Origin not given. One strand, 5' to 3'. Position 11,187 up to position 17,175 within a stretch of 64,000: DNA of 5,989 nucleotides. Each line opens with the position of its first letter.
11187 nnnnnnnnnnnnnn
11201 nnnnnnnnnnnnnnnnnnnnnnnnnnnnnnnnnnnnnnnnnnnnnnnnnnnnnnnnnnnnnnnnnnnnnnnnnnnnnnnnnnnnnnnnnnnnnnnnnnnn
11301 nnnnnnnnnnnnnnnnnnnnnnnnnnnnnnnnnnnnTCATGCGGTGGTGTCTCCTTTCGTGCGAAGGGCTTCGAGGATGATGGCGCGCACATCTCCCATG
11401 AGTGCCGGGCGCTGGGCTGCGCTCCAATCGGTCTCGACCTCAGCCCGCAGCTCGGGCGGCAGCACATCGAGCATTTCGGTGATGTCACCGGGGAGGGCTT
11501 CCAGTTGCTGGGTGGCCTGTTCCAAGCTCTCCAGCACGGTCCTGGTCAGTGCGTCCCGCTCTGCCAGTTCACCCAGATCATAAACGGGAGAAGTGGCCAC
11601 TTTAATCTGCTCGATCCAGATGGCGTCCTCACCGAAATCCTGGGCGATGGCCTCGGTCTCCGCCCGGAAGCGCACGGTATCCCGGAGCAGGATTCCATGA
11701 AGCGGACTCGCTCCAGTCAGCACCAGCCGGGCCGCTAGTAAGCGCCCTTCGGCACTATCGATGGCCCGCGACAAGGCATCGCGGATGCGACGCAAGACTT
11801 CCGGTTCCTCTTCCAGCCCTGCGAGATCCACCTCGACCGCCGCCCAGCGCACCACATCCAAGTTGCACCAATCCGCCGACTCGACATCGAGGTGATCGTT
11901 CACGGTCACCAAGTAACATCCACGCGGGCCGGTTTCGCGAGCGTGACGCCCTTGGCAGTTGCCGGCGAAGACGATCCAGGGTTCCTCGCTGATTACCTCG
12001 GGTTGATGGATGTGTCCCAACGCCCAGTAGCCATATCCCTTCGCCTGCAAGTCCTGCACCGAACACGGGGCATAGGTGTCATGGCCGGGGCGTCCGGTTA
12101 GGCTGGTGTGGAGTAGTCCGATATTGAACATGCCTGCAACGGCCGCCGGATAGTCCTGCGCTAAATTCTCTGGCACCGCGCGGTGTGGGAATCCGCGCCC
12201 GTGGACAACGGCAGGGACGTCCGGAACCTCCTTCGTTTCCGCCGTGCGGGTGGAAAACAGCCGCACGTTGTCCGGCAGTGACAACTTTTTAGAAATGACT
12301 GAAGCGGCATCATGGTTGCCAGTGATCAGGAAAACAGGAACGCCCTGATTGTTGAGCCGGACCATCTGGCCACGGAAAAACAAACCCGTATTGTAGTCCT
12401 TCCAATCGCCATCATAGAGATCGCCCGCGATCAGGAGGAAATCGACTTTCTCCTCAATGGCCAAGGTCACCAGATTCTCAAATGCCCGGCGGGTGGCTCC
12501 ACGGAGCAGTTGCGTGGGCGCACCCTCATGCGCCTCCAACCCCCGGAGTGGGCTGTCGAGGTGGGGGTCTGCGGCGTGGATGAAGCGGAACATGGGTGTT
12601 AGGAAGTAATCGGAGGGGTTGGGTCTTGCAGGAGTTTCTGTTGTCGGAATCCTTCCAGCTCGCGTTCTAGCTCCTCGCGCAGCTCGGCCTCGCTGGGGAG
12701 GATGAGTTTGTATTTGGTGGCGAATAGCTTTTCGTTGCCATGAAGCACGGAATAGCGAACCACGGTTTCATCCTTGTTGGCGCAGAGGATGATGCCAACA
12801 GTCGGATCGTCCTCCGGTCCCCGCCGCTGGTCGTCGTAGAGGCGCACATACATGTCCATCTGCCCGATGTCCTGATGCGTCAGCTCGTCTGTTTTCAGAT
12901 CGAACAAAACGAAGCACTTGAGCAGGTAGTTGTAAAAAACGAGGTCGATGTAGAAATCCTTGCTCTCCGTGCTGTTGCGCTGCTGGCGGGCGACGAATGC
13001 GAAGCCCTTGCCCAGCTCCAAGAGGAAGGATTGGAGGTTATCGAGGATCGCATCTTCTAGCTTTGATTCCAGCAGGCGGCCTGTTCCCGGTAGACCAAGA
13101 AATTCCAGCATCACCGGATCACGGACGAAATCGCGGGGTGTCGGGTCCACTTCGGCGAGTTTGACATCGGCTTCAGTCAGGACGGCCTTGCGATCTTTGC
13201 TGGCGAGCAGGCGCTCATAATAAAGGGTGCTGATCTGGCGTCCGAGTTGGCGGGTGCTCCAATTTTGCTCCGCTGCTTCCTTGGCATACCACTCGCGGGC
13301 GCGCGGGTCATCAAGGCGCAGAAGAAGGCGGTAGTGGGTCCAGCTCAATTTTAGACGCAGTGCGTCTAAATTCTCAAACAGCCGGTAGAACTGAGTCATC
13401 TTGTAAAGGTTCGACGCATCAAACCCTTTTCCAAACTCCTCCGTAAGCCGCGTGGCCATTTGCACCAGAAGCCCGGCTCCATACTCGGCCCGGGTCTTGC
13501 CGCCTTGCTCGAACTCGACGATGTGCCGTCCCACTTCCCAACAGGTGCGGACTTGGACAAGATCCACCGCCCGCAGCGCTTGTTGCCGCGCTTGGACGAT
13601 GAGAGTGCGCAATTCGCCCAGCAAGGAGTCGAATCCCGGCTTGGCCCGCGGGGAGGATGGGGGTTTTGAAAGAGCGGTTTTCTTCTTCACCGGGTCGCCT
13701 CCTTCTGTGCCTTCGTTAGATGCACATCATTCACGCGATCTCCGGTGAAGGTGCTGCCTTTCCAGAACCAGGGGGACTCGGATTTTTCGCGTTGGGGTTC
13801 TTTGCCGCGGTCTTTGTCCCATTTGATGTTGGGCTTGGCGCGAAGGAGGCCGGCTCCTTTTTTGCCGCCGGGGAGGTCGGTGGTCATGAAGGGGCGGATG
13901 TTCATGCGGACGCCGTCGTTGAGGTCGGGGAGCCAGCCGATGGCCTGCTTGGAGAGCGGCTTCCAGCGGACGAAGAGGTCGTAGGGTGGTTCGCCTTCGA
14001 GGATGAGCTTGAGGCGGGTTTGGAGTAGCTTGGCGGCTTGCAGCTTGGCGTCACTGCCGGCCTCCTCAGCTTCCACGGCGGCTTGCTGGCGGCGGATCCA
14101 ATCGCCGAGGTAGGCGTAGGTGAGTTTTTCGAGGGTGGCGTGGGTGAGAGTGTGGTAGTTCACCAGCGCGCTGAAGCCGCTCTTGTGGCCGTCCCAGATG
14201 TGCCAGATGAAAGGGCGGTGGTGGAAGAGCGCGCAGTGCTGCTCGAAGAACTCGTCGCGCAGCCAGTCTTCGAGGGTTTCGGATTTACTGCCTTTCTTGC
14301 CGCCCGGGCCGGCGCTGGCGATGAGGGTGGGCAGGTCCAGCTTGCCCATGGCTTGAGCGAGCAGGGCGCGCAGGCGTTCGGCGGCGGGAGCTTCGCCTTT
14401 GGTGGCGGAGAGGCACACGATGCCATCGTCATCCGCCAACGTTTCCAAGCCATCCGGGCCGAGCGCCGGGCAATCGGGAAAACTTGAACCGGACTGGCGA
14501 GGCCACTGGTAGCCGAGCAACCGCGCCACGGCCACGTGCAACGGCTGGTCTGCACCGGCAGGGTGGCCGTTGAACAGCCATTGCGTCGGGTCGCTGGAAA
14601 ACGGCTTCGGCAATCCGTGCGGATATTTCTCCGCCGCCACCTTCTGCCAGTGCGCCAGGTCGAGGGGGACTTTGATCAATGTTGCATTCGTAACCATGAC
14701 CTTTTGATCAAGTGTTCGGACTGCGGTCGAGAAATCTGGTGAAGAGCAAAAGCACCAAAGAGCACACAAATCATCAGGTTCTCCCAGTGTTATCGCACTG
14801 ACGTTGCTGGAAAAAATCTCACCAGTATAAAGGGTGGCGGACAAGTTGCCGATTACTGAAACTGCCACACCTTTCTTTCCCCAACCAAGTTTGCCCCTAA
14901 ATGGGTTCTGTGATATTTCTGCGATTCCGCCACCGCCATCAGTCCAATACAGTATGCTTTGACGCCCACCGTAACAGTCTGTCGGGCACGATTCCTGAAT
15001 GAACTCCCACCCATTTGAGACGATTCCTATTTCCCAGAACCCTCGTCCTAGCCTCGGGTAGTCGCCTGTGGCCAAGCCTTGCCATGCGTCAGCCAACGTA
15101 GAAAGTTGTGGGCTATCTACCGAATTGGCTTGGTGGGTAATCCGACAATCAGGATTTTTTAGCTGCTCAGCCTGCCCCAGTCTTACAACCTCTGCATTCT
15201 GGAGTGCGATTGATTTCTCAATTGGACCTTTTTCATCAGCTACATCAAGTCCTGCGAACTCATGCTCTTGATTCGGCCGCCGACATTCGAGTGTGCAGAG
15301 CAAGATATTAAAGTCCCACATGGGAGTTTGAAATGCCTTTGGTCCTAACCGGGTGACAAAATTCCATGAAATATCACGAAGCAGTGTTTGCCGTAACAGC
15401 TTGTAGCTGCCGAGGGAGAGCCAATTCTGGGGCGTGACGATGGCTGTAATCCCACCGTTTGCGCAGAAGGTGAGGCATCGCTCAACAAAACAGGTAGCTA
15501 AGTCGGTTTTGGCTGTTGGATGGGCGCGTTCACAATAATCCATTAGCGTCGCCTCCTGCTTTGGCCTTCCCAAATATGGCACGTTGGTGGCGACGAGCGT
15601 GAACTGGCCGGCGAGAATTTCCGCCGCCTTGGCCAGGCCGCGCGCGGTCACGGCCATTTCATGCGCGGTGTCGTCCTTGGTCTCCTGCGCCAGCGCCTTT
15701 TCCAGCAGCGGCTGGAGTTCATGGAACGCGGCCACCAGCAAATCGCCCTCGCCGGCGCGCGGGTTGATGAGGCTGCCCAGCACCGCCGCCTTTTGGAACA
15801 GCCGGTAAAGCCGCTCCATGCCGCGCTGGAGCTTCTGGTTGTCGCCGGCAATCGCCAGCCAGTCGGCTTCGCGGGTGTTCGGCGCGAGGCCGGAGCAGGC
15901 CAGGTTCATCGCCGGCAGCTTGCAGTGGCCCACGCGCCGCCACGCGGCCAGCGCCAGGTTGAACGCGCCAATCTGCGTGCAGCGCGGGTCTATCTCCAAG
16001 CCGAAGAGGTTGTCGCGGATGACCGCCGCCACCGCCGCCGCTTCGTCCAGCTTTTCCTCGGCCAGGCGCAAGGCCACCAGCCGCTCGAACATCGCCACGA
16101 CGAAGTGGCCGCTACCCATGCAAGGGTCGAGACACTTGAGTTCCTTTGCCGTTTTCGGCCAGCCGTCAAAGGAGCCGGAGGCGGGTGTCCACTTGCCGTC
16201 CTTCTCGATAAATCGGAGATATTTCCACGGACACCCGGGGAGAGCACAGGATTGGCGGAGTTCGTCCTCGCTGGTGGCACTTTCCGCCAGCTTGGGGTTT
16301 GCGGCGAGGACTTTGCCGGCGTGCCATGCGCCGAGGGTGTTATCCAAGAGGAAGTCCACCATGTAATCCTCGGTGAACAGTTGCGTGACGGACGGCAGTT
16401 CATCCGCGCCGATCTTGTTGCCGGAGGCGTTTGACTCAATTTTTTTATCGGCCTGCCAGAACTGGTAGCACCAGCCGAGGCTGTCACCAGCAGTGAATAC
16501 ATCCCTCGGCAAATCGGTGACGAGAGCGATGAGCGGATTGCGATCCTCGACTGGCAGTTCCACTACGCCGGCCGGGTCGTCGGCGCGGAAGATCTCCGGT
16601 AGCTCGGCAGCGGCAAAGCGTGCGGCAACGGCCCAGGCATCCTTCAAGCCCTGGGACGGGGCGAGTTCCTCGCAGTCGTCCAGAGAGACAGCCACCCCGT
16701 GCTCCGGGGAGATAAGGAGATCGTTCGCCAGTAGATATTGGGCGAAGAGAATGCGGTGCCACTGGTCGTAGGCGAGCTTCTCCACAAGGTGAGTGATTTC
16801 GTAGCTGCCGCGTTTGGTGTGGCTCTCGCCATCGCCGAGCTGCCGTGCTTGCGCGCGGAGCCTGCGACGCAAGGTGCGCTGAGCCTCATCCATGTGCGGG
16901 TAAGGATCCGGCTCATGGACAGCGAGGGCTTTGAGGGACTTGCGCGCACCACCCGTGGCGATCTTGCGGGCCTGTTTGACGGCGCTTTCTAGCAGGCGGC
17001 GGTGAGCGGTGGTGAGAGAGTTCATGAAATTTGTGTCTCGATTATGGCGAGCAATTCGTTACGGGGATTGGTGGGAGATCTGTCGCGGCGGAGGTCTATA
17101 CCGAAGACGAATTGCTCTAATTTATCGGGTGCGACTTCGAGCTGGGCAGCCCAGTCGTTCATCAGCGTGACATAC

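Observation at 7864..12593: SbcCD/Mre11-Rad50-like YhaO-YhaN pair embedded inside a BREX operon between pglX and pglZ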

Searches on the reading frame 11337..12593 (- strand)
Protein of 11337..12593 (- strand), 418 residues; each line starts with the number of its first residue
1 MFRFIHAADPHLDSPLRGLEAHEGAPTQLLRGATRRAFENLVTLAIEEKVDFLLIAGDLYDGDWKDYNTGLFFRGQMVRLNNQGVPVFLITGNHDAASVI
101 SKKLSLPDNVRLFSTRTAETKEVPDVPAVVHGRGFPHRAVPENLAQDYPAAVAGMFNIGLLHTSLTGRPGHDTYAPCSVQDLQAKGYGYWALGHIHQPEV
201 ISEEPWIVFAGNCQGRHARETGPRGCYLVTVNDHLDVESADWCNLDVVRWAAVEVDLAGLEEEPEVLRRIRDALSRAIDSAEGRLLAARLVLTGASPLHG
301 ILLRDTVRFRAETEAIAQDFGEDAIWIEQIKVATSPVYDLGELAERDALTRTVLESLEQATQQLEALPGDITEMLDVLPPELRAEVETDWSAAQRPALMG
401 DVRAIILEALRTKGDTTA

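Call 4: search_protein_families(library=pfam, proteins=[window:11337-12593:-], max_evalue=0.01)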
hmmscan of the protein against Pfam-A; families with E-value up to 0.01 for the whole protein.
window:11337-12593:- (418 aa): 2 families
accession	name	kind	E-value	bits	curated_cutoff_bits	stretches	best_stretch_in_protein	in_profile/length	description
PF00149.33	Metallophos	-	6.1e-12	46.8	21.5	1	2-198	1-191/191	Calcineurin-like phosphoesterase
PF12850.12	Metallophos_2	-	2e-05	25.1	27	1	36-231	14-151/154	Calcineurin-like phosphoesterase superfamily domain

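Call 5: search_protein_families(library=padloc, proteins=[window:11337-12593:-], max_evalue=0.01)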
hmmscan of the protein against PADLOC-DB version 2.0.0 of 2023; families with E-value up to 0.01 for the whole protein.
window:11337-12593:- (418 aa): 1 family
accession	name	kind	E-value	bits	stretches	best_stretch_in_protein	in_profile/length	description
PDLC00736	Effector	-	2.5e-06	24.7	1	21-101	14-91/561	Endonuclease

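Call 38: search_protein_families(library=ncbifam, proteins=[window:11337-12593:-], max_evalue=0.00001)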
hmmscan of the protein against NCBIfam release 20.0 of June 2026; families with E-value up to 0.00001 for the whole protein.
window:11337-12593:- (418 aa): 6 families
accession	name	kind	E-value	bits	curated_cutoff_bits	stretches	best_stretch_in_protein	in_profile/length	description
NF041029.1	Mre11_Pyroc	equivalog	5e-12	45.4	600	1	32-98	23-89/438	DNA double-strand break repair protein Mre11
TIGR00619.1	sbcd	subfamily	7.3e-12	45.6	77.65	1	3-113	2-104/252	exonuclease subunit SbcD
NF041030.1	Mre11_Halo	equivalog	8.1e-11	41.7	550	1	2-272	2-257/361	DNA double-strand break repair protein Mre11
NF041031.1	Mre11_Sulfo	equivalog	6.8e-09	35.4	500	1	37-198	27-192/374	DNA double-strand break repair protein Mre11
NF008206.2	PRK10966.1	equivalog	1.1e-08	34.6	450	0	37-103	26-93/380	exonuclease subunit SbcD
NF041753.2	sbcd_Staph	equivalog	2.1e-06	26.9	480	0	5-98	4-89/375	exonuclease subunit SbcD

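Call 39: search_solved_structures(query=window:11337-12593:-, max_evalue=0.01)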
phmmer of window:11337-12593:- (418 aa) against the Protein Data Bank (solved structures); distinct sequences matched with E-value up to 0.01: 10.
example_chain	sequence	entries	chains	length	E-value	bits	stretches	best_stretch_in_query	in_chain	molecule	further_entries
1ii7_A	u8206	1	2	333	3.1e-08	36.4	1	35-99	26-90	Mre11 nuclease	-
3dsc_A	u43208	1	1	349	3.6e-08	36.2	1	35-99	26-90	DNA double-strand break repair protein mre11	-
4hd0_A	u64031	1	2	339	2e-07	33.8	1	35-99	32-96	DNA double-strand break repair protein Mre11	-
7dog_A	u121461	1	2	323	2.3e-07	33.6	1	3-113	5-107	Nuclease SbcCD subunit D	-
3dsd_A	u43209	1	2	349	6.1e-07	32.2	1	35-98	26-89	DNA double-strand break repair protein mre11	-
1s8e_A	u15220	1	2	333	6.6e-06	28.8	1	35-93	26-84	exonuclease putative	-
4lty_C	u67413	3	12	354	2.6e-05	26.8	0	32-104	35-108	Exonuclease subunit SbcD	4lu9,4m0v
6s6v_A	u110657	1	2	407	3.6e-05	26.3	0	33-104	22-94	Nuclease SbcCD subunit D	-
7yzo_A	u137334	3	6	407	0.00047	22.7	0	33-104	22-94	Nuclease SbcCD subunit D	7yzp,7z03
6s85_A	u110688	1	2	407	0.00064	22.2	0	33-104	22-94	Nuclease SbcCD subunit D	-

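Call 63: predict_structure(alignment_id=A6)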
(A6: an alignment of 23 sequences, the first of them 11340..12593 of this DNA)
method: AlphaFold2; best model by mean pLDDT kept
length: 418 residues; sequences in the alignment: 23
mean_pLDDT: 84.8   pTM: 0.78
mean pLDDT of the five models: 84.8, 81.6, 81.4, 80.3, 78.7
residues with pLDDT >= 90: 192; 70-90: 175; 50-70: 42; < 50: 9
segments of 3 or more residues with pLDDT < 50: 96-99, 415-418
pLDDT, mean of each block of 10 residues (from residue 1): 95 65 72 90 98 91 69 94 96 55 79 89 97 74 84 97 86 80 95 91 95 77 92 97 91 93 95 96 91 91 88 93 89 84 77 77 72 81 77 78 77 48
secondary structure, 60 per line:
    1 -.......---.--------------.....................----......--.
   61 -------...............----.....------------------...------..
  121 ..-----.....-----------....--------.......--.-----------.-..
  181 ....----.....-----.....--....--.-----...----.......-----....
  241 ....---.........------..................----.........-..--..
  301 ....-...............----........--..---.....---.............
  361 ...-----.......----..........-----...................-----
elements in order: E2-8 H27-47 E52-57 H68-82 E87-91 E110-112 E119-122 E128-132 H144-147 E156-162 H179-184 E189-193 E199-203 E206-209 E225-231 E237-244 E248-256 H263-280 E285-293 H299-304 H306-320 E325-332 H340-344 H348-363 H369-375 H380-389 H395-413

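Call 66: fold_search(model_id=the predicted structure, library=pdb)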
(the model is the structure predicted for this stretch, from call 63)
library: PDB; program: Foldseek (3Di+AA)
matches with E <= 10: 867; with E <= 0.001: 90
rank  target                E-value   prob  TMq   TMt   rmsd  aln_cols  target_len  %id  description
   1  3av0_A                5.2e-15  1.00  0.49  0.55  14.7       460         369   15  Crystal structure of Mre11-Rad50 bound to ATP S (released 2011-05-25)
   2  5dny_A                6.2e-15  1.00  0.54  0.63  11.1       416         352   16  Structure of the ATPrS-Mre11/Rad50-DNA complex (released 2016-02-24)
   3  5dny_C                1.3e-14  1.00  0.52  0.61   8.5       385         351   17  Structure of the ATPrS-Mre11/Rad50-DNA complex (released 2016-02-24)
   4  3dsd_A                6.1e-14  1.00  0.53  0.66   5.6       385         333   19  Crystal structure of P. furiosus Mre11-H85S bound to a branched DNA and manganese (released 2008-10-14)
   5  4tug_B                1.1e-13  1.00  0.49  0.64   5.9       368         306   17  Crystal structure of MjMre11-DNA2 complex (released 2014-10-15)
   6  4tug_C                1.2e-13  1.00  0.52  0.68   5.6       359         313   15  Crystal structure of MjMre11-DNA2 complex (released 2014-10-15)
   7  1ii7_B                2.7e-13  1.00  0.53  0.66   5.3       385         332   19  Crystal structure of P. furiosus Mre11 with manganese and dAMP (released 2001-05-30)
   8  4tug_E                4.9e-13  1.00  0.54  0.69   4.7       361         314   16  Crystal structure of MjMre11-DNA2 complex (released 2014-10-15)
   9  1s8e_A                4.9e-13  1.00  0.52  0.64   6.2       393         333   18  Crystal structure of Mre11-3 (released 2004-08-10)
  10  4tug_D                5.5e-13  1.00  0.55  0.73   5.0       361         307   16  Crystal structure of MjMre11-DNA2 complex (released 2014-10-15)
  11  4tug_A                6.8e-13  1.00  0.54  0.69   4.8       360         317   16  Crystal structure of MjMre11-DNA2 complex (released 2014-10-15)
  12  4tug_F                1.7e-12  1.00  0.51  0.66   5.9       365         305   16  Crystal structure of MjMre11-DNA2 complex (released 2014-10-15)
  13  6s85_B                1.8e-12  1.00  0.51  0.58   9.9       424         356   17  Cutting state of the E. coli Mre11-Rad50 (SbcCD) head complex bound to ADP and dsDNA. (released 2019-09-04)
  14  3auz                  2.4e-12  1.00  0.53  0.68   5.2       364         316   17  Crystal structure of Mre11 with manganese (released 2011-05-25)
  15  1ii7_A                2.4e-12  1.00  0.52  0.64   6.3       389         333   19  Crystal structure of P. furiosus Mre11 with manganese and dAMP (released 2001-05-30)
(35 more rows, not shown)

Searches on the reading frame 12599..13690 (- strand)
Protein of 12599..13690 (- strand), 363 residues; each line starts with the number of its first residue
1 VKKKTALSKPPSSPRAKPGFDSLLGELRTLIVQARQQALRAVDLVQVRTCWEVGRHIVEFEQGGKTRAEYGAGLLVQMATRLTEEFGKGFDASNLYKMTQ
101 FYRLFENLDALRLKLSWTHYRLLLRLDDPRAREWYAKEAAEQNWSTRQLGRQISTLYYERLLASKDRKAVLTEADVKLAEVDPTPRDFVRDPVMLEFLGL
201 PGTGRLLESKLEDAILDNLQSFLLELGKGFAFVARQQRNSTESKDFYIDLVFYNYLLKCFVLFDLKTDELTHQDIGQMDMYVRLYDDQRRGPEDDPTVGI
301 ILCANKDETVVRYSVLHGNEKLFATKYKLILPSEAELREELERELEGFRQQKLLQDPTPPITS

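Call 4: search_protein_families(library=pfam, proteins=[window:12599-13690:-], max_evalue=0.01)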
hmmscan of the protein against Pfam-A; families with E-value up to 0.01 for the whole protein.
window:12599-13690:- (363 aa): 3 families
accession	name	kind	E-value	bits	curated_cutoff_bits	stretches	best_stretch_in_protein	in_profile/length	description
PF06250.17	YhcG_C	-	1.6e-54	184.4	32.5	1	187-341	2-156/157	YhcG PDDEXK nuclease domain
PF17761.7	DUF1016_N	-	1.2e-43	148.9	32.8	1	27-160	2-137/137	DUF1016 N-terminal domain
PF17762.8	HTH_ParB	-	0.0017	18.9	22.6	1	114-154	58-98/102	ParB HTH domain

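Call 5: search_protein_families(library=padloc, proteins=[window:12599-13690:-], max_evalue=0.01)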
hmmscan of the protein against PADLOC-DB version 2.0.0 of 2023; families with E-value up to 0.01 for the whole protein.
window:12599-13690:- (363 aa): 32 families (the best 25 are shown)
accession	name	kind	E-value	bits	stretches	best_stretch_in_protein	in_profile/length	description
PDLC04807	PDC-S02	-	6.9e-141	467.5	1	17-352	10-346/351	-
PDLC04820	PDC-S02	-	1.9e-112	373.6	1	19-344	25-319/332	-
PDLC04803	PDC-S02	-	1.2e-98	328.1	1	85-350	5-263/269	-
PDLC04795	PDC-S02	-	3.9e-81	271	1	17-345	21-344/357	-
PDLC04827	PDC-S02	-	1.7e-75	251.6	1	21-243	11-231/234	-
PDLC04831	PDC-S02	-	2.5e-75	252.1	1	17-346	8-338/346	-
PDLC04810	PDC-S02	-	1.4e-74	249.4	1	20-342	11-341/355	-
PDLC04822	PDC-S02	-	3.3e-71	238.3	1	21-309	11-290/294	-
PDLC04802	PDC-S02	-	1.9e-59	198.6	2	20-159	9-154/171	-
PDLC04812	PDC-S02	-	3.8e-52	174.2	1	21-159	9-147/151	-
PDLC04813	PDC-S02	-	4.4e-45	151.7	1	187-344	6-161/175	-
PDLC04817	PDC-S02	-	9.1e-42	141.5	2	22-219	10-208/286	-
PDLC04809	PDC-S02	-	1.5e-41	139.8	1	14-153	4-143/156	-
PDLC04797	PDC-S02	-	1.1e-38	130.2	1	22-136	7-121/126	-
PDLC01464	PD_DExK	-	7.7e-36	121.2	1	117-264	1-126/126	"CAS-I,CAS-II,CAS-III,CAS-IV,CAS-V,CAS-VI; associated"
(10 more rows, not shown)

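Call 38: search_protein_families(library=ncbifam, proteins=[window:12599-13690:-], max_evalue=0.00001)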
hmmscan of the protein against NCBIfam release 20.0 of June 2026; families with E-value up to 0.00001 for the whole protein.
window:12599-13690:- (363 aa): 0 families

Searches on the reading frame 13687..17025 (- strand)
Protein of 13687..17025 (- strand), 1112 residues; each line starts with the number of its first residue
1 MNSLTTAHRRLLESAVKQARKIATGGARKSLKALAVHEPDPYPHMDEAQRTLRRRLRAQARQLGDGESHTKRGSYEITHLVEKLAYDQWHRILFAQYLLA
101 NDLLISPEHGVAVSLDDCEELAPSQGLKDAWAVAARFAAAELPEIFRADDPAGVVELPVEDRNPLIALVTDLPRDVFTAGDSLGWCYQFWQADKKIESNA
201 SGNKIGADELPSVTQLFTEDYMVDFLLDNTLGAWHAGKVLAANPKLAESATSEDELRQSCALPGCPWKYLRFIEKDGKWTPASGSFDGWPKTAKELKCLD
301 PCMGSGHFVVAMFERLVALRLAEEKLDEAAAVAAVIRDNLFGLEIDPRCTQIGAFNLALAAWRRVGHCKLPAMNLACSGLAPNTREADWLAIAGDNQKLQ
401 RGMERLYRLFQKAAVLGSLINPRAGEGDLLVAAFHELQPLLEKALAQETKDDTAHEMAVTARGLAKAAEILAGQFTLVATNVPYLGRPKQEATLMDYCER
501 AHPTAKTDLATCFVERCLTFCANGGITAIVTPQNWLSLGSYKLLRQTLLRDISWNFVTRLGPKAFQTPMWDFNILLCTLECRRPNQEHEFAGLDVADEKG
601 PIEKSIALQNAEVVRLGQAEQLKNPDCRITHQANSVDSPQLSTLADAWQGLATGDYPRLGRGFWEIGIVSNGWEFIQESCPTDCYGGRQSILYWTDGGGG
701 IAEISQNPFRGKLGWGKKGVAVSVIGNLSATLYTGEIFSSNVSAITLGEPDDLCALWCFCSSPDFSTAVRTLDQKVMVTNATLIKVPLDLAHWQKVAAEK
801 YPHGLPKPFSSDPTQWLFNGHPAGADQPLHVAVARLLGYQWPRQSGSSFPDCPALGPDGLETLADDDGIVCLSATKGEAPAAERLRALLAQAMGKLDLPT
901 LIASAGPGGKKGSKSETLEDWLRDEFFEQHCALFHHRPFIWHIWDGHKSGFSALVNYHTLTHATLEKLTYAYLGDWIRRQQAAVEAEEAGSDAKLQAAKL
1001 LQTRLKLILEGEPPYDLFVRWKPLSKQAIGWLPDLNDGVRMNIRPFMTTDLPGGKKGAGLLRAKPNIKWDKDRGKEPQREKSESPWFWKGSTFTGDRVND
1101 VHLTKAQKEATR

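Call 4: search_protein_families(library=pfam, proteins=[window:13687-17025:-], max_evalue=0.01)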
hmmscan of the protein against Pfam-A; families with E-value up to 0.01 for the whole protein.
window:13687-17025:- (1112 aa): 3 families
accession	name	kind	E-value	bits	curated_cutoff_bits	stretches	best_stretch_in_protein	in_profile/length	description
PF07669.17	Eco57I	-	1.8e-12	48.1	25.3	1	339-555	2-160/171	Eco57I restriction-modification methylase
PF02384.22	N6_Mtase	-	1.1e-06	28.7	20.4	1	465-585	116-238/311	N-6 DNA Methylase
PF20473.4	MmeI_Mtase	-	1.3e-05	24.9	27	1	294-362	19-87/259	MmeI, DNA-methyltransferase domain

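Call 5: search_protein_families(library=padloc, proteins=[window:13687-17025:-], max_evalue=0.01)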
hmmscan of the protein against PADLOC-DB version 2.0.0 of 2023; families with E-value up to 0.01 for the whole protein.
window:13687-17025:- (1112 aa): 35 families (the best 25 are shown)
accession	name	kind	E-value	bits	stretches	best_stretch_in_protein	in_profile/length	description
PDLC02528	PglX|PglXI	-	0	1475.8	1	1-1112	1-1119/1125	PglX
PDLC02535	PglX|PglXI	-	1.3e-224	745.9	1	2-724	4-728/731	PglX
PDLC02534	PglX|PglXI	-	4.8e-126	418.9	1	727-1111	3-378/389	PglX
PDLC02521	PglX|PglXI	-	5.9e-79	264.3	2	165-669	194-686/1174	PglX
PDLC03600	REase_MTase_IIG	-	1.2e-69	233.5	4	400-674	428-705/1205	Type IIG restriction enzyme-methyltransferase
PDLC02525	PglX|PglXI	-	2.1e-54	183.2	2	293-567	282-548/607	PglX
PDLC02523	PglX|PglXI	-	1.5e-46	156.8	4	460-590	547-676/1428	PglX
PDLC02524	PglX|PglXI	-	4.7e-46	155.5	1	182-668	20-495/722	PglX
PDLC02641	DrmMI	-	5.3e-35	118.6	2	171-566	194-571/1161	DrmMI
PDLC02518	PglX|PglXI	-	1.2e-31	107.4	2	165-549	177-586/1412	PglX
PDLC02522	PglX|PglXI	-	2.9e-25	86.2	2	293-566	421-695/1218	PglX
PDLC02527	PglX|PglXI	-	1.8e-20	70.4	3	176-317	196-325/1332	PglX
PDLC02517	PglX|PglXI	-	7e-20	69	2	468-566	8-106/707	PglX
PDLC02526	PglX|PglXI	-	2.4e-15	54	2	165-233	174-245/640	PglX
PDLC02519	PglX|PglXI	-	8.7e-15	51.4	2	171-233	177-239/1241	PglX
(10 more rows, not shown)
